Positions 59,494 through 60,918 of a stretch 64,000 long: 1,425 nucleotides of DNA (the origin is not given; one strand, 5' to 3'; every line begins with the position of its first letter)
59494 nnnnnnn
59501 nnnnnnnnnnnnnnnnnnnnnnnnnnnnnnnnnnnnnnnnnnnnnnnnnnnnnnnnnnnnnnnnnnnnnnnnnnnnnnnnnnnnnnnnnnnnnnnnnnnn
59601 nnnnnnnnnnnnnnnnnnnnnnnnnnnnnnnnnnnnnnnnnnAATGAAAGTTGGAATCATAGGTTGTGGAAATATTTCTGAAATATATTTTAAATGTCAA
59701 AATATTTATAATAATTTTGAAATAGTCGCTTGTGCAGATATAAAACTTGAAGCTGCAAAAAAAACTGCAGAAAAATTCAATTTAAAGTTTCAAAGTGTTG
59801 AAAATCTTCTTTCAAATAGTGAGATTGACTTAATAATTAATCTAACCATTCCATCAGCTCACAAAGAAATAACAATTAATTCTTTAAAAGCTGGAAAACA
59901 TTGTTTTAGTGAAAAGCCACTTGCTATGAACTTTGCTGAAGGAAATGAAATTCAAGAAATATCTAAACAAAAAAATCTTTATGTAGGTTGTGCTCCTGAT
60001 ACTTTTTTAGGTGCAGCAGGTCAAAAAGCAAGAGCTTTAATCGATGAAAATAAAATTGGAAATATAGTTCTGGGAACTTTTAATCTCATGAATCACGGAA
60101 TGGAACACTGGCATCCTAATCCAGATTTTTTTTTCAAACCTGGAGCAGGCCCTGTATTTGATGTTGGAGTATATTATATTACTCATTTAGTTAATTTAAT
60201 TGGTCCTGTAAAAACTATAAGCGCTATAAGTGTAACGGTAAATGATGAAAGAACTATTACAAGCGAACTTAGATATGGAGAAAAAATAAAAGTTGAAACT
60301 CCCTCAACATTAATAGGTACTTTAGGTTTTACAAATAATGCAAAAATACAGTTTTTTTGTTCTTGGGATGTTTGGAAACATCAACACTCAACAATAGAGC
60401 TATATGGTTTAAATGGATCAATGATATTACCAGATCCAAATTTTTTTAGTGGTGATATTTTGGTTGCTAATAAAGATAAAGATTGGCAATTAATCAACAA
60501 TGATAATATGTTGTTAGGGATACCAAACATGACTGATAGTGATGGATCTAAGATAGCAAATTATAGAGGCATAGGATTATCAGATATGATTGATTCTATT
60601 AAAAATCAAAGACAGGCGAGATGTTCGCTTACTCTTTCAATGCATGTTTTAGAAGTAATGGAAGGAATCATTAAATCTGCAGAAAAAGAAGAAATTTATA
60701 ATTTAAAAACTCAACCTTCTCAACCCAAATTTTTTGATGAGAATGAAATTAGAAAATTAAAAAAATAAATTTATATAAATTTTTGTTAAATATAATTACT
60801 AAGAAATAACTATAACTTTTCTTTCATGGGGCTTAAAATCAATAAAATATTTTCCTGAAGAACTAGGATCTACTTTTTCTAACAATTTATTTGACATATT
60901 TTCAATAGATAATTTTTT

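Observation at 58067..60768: Translationally coupled PhyH dioxygenase, TIM-barrel protein and Gfo/Idh/MocA oxidoreductase: a possible oxidative glycoside or cyclitol-processing module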

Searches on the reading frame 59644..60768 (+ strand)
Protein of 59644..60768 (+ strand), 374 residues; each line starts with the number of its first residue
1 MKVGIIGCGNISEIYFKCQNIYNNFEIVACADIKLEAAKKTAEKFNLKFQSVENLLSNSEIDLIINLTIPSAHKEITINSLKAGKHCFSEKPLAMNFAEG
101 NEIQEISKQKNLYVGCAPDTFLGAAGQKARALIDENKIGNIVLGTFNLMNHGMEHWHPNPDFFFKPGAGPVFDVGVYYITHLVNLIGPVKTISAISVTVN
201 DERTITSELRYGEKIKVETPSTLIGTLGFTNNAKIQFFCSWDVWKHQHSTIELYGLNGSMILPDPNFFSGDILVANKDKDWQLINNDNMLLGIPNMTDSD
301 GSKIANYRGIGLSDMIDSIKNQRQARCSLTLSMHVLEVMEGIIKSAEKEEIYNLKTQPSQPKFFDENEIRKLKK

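Call 8: search_protein_families(library=pfam, proteins=[window:59644-60768:+], max_evalue=0.01)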
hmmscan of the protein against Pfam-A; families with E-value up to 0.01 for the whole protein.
window:59644-60768:+ (374 aa): 4 families
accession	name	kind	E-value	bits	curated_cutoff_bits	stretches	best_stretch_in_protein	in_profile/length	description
PF01408.29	GFO_IDH_MocA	-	7.9e-22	78.6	24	1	1-114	1-116/120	Oxidoreductase family, NAD-binding Rossmann fold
PF22725.1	GFO_IDH_MocA_C3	-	2.4e-17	63.5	27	1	127-260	2-123/124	GFO/IDH/MocA C-terminal domain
PF02894.22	GFO_IDH_MocA_C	-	2.5e-05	24.6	22.9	1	130-350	1-214/218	Oxidoreductase family, C-terminal alpha/beta domain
PF03447.22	NAD_binding_3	-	0.00025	22.2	24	1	22-107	19-106/116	Homoserine dehydrogenase, NAD binding domain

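Call 9: search_protein_families(library=ncbifam, proteins=[window:59644-60768:+], max_evalue=0.01)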
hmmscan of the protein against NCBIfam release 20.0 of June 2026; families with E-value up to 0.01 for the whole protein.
window:59644-60768:+ (374 aa): 11 families
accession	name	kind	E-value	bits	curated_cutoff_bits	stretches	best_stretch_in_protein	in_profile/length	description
NF052479.1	LevoglcsnDh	equivalog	1.7e-18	66.5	650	1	30-207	41-223/386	levoglucosan dehydrogenase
TIGR04380.1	myo_inos_iolG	equivalog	3.9e-16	58.8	355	1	1-141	2-145/330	inositol 2-dehydrogenase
NF040723.1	UDP-GlcNAcDh_Arch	equivalog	1.1e-15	57.9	450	1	1-142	1-142/302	UDP-N-acetylglucosamine 3-dehydrogenase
NF052679.1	InsChiInosDhIolG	equivalog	9e-14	51.2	540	1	1-112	3-120/343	bifunctional inositol 2-dehydrogenase/D-chiro-inositol 1-dehydrogenase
NF007574.0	PRK10206.1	equivalog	7.4e-09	35.1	352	1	43-215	47-220/345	oxidoreductase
NF009830.0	PRK13304.1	equivalog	8.8e-09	35.2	267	1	1-86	2-87/265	aspartate dehydrogenase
NF058563.1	BT_2159_fam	equivalog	1.6e-08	34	650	1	1-143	1-145/350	disaccharide 3-dehydrogenase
NF008607.0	PRK11579.1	subfamily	2.4e-08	33.3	330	1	1-192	5-195/346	oxidoreductase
NF058561.1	BT_2158_fam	equivalog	1.5e-06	27.1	750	1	22-118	54-154/487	glycoside 3-dehydrogenase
NF041392.1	XylDh_Gfo6_Halo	equivalog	0.00059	18.7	350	1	66-274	88-286/350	D-xylose 1-dehydrogenase Gfo6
TIGR03215.1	ac_ald_DH_ac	equivalog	0.0055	16.1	282.25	1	1-84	2-88/285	acetaldehyde dehydrogenase (acetylating)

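Call 20: search_solved_structures(query=window:59644-60765:+, max_evalue=0.001, show_alignments=1)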
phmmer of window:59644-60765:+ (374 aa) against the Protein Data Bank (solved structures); distinct sequences matched with E-value up to 0.001: 68 (the best 60 are shown).
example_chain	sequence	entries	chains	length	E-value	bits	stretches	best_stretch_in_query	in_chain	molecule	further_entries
7xr9_A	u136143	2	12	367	3.5e-15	59.4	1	1-180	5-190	DgpA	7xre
9m3d_B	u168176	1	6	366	8e-15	58.1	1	2-347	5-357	DgpA1 from W974-1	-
3evn_A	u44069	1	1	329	6.6e-12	48.6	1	2-184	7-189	Oxidoreductase, Gfo/Idh/MocA family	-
3e18_A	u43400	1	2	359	1.2e-11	47.6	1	4-202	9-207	oxidoreductase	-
3db2_A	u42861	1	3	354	1.5e-11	47.4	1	5-192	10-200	putative NADPH-dependent oxidoreductase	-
3q2i_A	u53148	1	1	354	1e-10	44.6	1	3-200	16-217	dehydrogenase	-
4had_A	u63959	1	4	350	2.2e-10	43.6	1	23-179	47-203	Probable oxidoreductase protein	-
3q2k_A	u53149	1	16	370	8.1e-10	41.7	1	2-199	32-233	oxidoreductase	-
1zh8_A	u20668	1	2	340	9.7e-10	41.4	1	2-197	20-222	oxidoreductase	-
5b3t_A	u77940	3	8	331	1.1e-09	41.3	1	3-148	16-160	Biliverdin reductase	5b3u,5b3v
3mz0_A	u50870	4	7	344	1.2e-09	41.1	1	1-100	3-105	Inositol 2-dehydrogenase/D-chiro-inositol 3-dehydrogenase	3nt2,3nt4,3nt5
9m37_A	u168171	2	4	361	1.7e-09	40.6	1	1-198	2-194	P581a DgpA2 and isoorientin complex structure | Gfo/Idh/MocA family protein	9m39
3ezy_A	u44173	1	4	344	3.1e-09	39.8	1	1-112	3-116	Dehydrogenase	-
4ew6_A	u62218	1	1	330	3.6e-09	39.5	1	24-191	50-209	D-galactose-1-dehydrogenase protein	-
4l9r_A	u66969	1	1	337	4.2e-09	39.3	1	1-100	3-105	Inositol 2-dehydrogenase/D-chiro-inositol 3-dehydrogenase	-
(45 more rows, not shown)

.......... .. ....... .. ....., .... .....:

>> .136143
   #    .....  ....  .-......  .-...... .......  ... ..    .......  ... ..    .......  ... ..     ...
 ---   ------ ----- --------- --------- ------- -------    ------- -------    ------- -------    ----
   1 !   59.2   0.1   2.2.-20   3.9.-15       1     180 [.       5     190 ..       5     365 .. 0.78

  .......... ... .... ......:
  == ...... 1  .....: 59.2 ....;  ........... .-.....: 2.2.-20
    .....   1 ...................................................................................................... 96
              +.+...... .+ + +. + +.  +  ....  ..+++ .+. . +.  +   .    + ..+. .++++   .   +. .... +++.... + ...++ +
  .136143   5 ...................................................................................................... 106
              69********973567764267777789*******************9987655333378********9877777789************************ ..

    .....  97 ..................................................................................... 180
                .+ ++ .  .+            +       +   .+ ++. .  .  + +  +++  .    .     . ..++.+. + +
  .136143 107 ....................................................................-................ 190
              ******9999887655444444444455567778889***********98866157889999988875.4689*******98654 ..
